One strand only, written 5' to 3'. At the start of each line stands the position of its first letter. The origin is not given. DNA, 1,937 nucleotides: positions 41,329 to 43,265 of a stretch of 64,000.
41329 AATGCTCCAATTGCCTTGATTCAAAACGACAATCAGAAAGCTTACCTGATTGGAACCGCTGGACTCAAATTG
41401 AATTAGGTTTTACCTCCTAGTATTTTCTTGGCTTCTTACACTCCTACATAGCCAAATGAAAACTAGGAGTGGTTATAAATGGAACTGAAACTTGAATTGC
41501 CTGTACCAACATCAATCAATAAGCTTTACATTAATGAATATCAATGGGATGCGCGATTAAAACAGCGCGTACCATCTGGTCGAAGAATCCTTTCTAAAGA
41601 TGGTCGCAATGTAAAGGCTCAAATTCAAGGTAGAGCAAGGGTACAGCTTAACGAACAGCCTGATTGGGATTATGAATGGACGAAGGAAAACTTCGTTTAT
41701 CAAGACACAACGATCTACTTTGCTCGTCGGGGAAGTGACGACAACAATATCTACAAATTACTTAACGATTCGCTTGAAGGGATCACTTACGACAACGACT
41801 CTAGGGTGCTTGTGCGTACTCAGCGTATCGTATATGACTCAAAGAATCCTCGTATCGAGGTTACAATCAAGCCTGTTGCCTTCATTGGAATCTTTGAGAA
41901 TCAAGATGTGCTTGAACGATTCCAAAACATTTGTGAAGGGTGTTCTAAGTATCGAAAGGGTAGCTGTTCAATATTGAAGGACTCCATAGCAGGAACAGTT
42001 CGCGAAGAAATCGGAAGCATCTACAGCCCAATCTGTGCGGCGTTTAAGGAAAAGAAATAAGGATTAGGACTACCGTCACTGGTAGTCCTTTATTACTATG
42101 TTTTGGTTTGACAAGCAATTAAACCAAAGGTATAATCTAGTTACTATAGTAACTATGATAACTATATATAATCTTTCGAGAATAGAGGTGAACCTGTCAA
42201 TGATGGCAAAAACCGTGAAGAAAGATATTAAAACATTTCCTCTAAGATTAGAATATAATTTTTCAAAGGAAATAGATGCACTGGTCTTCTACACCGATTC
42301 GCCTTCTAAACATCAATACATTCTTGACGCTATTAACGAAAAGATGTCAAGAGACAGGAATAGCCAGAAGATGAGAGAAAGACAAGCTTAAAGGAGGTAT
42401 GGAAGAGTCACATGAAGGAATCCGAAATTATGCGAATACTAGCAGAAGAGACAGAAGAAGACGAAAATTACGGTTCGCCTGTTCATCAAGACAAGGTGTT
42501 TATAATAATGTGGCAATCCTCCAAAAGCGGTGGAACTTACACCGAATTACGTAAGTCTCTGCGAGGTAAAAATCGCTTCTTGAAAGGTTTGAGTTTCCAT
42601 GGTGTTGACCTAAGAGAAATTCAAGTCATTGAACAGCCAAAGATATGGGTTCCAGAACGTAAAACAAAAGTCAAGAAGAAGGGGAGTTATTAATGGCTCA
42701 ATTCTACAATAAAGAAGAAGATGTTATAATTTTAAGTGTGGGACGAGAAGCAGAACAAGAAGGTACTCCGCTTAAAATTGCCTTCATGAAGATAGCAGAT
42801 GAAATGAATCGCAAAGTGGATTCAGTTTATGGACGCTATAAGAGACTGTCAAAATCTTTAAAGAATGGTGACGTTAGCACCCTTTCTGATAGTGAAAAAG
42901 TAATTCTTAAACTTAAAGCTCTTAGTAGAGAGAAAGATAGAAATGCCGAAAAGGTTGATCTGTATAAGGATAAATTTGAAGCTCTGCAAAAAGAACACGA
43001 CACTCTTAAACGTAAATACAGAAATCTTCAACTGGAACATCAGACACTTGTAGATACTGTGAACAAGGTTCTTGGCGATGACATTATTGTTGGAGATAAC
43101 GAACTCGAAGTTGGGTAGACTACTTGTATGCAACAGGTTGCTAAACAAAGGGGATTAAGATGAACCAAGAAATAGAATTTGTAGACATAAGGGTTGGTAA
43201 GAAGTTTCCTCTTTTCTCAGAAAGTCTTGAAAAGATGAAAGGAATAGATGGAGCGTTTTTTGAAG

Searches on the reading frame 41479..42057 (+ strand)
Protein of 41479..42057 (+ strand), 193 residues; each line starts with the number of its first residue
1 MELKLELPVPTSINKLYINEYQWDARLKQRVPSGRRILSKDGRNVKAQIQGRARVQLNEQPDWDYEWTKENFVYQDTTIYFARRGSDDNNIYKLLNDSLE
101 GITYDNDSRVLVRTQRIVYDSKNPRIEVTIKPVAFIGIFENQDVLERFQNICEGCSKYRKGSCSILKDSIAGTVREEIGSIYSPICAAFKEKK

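Call 43: search_protein_families(library=phrogs, proteins=[window:41479-42057:+], max_evalue=0.001)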
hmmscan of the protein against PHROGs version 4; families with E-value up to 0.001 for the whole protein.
window:41479-42057:+ (193 aa): 2 families
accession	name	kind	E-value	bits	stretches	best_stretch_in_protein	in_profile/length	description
phrog_34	-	DNA, RNA and nucleotide metabolism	4.6e-32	112.7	1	1-193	73-258/259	RusA-like Holliday junction resolvase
phrog_140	-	DNA, RNA and nucleotide metabolism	1.6e-06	29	1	87-133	123-168/219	RusA-like Holliday junction resolvase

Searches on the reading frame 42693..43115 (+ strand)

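Call 43: search_protein_families(library=phrogs, proteins=[window:42693-43115:+], max_evalue=0.001)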
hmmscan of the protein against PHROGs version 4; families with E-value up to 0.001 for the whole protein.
window:42693-43115:+ (141 aa): 0 families

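Call 63: search_protein_families(library=pfam, proteins=[window:42693-43115:+], max_evalue=0.01)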
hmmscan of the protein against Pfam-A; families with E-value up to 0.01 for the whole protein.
window:42693-43115:+ (141 aa): 2 families
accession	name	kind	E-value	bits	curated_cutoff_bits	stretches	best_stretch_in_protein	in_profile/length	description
PF17675.6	APG6_N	-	0.00048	21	45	1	63-122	58-117/132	Apg6 coiled-coil region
PF16740.10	SKA2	-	0.0039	17.4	30.1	0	83-127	35-79/110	Spindle and kinetochore-associated protein 2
